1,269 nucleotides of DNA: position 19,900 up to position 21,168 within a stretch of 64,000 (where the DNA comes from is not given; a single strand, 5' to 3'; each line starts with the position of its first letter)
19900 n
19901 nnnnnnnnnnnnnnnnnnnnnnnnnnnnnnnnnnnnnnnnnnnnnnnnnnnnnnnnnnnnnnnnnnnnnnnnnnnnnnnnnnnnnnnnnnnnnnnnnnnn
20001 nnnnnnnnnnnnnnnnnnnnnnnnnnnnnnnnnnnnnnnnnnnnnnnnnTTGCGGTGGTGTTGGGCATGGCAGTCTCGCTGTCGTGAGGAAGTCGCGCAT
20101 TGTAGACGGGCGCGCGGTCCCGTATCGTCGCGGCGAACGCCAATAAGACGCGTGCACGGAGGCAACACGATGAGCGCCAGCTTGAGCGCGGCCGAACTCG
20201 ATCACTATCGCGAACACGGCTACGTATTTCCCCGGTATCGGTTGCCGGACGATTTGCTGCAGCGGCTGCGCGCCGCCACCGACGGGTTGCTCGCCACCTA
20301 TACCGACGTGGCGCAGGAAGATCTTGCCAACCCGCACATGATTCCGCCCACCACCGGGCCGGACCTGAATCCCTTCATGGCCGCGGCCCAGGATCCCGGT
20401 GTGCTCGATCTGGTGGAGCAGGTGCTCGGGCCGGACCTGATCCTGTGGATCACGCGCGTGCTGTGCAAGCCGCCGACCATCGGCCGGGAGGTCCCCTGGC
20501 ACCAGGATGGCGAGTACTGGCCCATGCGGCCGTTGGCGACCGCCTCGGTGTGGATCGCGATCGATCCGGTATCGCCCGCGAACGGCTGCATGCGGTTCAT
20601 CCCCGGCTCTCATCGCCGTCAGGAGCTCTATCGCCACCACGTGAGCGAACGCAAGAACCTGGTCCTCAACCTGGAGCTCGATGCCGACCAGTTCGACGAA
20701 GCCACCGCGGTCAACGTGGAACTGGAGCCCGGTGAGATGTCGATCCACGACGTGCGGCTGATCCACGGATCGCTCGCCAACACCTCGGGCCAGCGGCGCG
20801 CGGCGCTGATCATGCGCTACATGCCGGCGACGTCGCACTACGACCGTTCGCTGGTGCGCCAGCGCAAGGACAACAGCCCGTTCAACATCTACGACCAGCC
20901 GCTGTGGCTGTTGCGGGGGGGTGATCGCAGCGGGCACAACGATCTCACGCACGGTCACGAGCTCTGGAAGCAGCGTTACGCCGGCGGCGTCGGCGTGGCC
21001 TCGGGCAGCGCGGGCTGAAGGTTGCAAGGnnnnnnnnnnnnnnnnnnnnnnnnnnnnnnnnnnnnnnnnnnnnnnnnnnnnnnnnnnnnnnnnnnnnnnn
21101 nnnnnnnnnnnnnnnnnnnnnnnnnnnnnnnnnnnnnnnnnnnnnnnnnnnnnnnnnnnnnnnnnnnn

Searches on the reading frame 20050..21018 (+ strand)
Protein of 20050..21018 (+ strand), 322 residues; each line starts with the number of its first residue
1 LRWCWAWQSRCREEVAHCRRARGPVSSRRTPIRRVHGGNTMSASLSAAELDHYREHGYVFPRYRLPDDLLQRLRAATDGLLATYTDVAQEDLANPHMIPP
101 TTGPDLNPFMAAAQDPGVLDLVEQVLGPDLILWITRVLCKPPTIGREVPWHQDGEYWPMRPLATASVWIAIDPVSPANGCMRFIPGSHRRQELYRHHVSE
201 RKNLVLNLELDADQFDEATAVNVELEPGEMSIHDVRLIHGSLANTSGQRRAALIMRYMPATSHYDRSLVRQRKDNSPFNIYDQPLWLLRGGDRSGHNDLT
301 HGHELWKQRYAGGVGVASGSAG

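Call 72: search_protein_families(library=ncbifam, proteins=[window:20050-21018:+], max_evalue=0.00001)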
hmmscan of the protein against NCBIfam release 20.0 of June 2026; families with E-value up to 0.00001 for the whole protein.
window:20050-21018:+ (322 aa): 3 families
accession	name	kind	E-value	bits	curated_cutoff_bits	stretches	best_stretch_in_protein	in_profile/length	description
TIGR01762.1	chlorin-enz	subfamily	2.7e-14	53.2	226.3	1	44-192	2-161/288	chlorinating enzyme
TIGR02408.1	ectoine_ThpD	equivalog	8e-11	41.8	336.5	1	35-190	7-171/277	ectoine hydroxylase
NF045813.1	DxPntBtaHylase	equivalog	7.5e-06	25.5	550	0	52-263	24-253/285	1-deoxypentalenic acid 11-beta-hydroxylase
